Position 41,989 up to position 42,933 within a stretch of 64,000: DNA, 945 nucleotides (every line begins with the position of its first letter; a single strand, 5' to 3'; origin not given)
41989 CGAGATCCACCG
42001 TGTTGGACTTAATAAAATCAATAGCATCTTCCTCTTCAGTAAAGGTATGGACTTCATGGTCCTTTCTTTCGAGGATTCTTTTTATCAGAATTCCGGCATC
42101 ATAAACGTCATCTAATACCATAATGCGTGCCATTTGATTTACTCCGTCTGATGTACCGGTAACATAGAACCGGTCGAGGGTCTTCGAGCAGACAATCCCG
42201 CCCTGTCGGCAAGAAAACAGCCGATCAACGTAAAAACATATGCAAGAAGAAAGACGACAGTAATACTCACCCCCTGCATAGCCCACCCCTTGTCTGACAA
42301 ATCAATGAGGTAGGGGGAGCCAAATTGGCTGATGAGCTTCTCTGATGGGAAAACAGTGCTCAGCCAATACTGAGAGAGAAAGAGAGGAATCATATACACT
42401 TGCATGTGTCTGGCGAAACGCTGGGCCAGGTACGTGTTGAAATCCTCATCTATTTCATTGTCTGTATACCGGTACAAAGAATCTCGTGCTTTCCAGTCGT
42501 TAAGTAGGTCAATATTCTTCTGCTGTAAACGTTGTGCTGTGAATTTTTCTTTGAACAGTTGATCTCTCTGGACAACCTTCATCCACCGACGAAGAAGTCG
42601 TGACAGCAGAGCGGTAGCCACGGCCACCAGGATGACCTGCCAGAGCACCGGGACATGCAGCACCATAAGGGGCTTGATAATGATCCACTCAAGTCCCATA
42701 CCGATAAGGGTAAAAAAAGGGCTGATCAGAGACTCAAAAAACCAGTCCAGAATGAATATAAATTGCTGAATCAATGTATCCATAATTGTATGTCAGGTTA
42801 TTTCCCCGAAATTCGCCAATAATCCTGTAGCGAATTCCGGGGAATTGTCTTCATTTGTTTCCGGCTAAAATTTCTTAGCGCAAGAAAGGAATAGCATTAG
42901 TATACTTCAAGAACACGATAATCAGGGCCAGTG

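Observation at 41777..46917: Sigma54-type promoter in front of an operon encoding a His-rich membrane protein, a kinase, a periplasmic-domain-TauE fusion, an unknown membrane protein and a CheY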

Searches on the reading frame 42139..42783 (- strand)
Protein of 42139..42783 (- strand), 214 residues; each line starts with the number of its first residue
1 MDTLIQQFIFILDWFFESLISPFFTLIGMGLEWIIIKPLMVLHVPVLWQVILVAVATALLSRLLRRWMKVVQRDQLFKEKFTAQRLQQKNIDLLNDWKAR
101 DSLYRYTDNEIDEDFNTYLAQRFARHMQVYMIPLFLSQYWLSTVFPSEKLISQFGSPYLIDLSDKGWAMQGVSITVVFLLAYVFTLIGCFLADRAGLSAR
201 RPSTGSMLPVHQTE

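Call 4: search_protein_families(library=pfam, proteins=[window:42139-42783:-], max_evalue=0.01)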
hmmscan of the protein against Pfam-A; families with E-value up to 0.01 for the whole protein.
window:42139-42783:- (214 aa): 0 families

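Call 6: search_protein_families(library=ncbifam, proteins=[window:42139-42783:-], max_evalue=0.001)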
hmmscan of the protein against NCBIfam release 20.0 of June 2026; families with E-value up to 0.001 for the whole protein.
window:42139-42783:- (214 aa): 0 families

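Call 61: find_homologous_proteins(query=window:42139-42783:-, max_evalue=0.001)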
Query window:42139-42783:- (214 aa): 19 proteins with E <= 0.001 among 348 candidates.
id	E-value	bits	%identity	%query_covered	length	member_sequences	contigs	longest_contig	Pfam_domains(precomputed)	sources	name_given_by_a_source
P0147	2.1e-137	474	100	100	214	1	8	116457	-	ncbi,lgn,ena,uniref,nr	ncbi:MAG: hypothetical protein H8E41_02000 [Desulfobulbaceae bacterium]|uniref:DUF106 domain-contain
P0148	2.8e-122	424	91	100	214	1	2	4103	-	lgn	-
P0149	3.3e-100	352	81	93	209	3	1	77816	-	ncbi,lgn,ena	-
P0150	3.8e-82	293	66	91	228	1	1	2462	PF01956.22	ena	-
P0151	4.0e-81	290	68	88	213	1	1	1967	-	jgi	jgi:uncharacterized membrane protein (DUF106 family)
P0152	2.5e-79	284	69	83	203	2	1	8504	PF01956.22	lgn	-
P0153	9.2e-68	246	78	65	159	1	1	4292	-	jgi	-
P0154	1.2e-58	216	52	86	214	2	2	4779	-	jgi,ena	-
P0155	2.5e-56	209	45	94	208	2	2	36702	-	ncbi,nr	ncbi:MAG: hypothetical protein KKD73_10390 [Proteobacteria bacterium]|nr:hypothetical protein [Pseud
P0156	8.6e-56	207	46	86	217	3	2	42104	-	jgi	jgi:hypothetical protein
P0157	1.2e-53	200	49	92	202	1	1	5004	-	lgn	-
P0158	3.1e-50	189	45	86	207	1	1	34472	-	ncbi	-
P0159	3.5e-49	185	44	93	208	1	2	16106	-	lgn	-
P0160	3.0e-42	163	45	89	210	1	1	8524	-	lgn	-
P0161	4.8e-40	156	40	92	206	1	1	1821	PF01956.22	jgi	jgi:uncharacterized membrane protein (DUF106 family)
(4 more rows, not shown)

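Call 63: search_protein_families(library=pfam, proteins=[window:42139-42783:-, P0150, P0152, P0161], max_evalue=10)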
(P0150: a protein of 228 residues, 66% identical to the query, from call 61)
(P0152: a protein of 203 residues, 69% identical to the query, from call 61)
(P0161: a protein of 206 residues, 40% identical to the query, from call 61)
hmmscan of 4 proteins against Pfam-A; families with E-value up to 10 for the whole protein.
window:42139-42783:- (214 aa): 1 family
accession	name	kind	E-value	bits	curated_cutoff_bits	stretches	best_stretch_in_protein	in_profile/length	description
PF23073.1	DUF7045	-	0.3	11.7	27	1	72-111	27-69/100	Domain of unknown function (DUF7045)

P0150 (228 aa): 2 families
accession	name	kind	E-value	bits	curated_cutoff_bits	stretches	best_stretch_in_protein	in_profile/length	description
PF01956.21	EMC3_TMCO1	-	1.6e-06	28.4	27.1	1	55-202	10-156/169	Integral membrane protein EMC3/TMCO1-like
PF21459.3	INI1_DNA-bd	-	0.03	14.8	27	1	74-110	35-71/82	SWI/SNF Subunit INI1, DNA binding domain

P0152 (203 aa): 4 families
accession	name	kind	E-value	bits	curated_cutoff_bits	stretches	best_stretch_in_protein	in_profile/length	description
PF01956.21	EMC3_TMCO1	-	1.8e-05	25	27.1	1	31-177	10-155/169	Integral membrane protein EMC3/TMCO1-like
PF07957.16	DUF3294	-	0.047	13.9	20.6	1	48-107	155-197/213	Protein of unknown function (DUF3294)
PF21640.2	LytM_N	-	0.078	13.6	27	1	125-154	38-67/88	LytM, N-terminal domain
PF12794.12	MscS_TM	-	1.8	7.8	28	1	41-130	233-321/339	Mechanosensitive ion channel inner membrane domain 1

P0161 (206 aa): 8 families
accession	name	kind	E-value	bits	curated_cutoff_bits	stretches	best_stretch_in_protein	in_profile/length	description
PF01956.21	EMC3_TMCO1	-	6.8e-06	26.4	27.1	1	35-184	7-156/169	Integral membrane protein EMC3/TMCO1-like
PF03706.18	LPG_synthase_TM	-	0.00034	20.6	33.4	1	5-133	116-219/302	Lysylphosphatidylglycerol synthase TM region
PF03600.22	CitMHS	-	0.0016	18.1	31.9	1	17-181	141-259/336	Citrate transporter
PF11377.13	DUF3180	-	0.073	13.7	28.4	0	166-196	26-56/135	Protein of unknown function (DUF3180)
PF09802.14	Sec66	-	0.098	12.7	22.1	1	38-84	4-47/180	Preprotein translocase subunit Sec66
PF04277.18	OAD_gamma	-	0.14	13.3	27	1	165-203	6-46/76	Oxaloacetate decarboxylase, gamma chain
PF14147.11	Spore_YhaL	-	0.15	12.2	27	1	40-57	1-18/52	Sporulation protein YhaL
PF09682.15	Phage_holin_6_1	-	0.25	12.2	24.9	1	45-74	9-38/101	Bacteriophage holin of superfamily 6 (Holin_LLH)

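Call 64: search_solved_structures(query=A5, max_evalue=10, show_alignments=2)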
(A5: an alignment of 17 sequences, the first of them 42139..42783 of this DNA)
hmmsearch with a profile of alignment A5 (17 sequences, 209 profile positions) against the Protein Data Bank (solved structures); distinct sequences matched with E-value up to 10: 1.
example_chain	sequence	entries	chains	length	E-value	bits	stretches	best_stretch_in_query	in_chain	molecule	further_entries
7uqz_I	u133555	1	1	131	1.7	11.4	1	80-167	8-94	Bud site selection protein 20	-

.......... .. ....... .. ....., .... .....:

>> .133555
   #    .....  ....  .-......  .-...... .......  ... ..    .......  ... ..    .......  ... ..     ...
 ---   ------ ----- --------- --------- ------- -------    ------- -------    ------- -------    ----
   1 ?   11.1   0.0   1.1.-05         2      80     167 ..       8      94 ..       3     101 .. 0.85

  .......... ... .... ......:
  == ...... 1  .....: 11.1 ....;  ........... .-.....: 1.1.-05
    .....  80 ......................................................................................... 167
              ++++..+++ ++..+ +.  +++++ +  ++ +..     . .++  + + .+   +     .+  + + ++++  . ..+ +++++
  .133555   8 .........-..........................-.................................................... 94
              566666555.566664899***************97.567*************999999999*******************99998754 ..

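Call 65: search_protein_families(library=pfam, alignment_id=A5, max_evalue=0.1)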
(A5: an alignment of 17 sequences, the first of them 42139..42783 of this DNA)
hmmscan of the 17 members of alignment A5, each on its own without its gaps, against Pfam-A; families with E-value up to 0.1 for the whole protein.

A. member 1, window:42139-42783:- (214 aa): 0 families

B. families by the number of members that match (of 17 scanned): 11 families
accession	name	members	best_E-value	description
PF01956.21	EMC3_TMCO1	11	1.6e-06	Integral membrane protein EMC3/TMCO1-like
PF21640.2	LytM_N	2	0.078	LytM, N-terminal domain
PF03706.18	LPG_synthase_TM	1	0.00034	Lysylphosphatidylglycerol synthase TM region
PF03600.22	CitMHS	1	0.0016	Citrate transporter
PF07895.16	DUF1673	1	0.02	Protein of unknown function (DUF1673)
PF08507.15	COPI_assoc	1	0.028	COPI associated protein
PF21459.3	INI1_DNA-bd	1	0.03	SWI/SNF Subunit INI1, DNA binding domain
PF07957.16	DUF3294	1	0.047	Protein of unknown function (DUF3294)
PF22735.1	NNH3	1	0.06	NACHT N-terminal Helical domain 3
PF11377.13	DUF3180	1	0.073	Protein of unknown function (DUF3180)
PF09802.14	Sec66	1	0.098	Preprotein translocase subunit Sec66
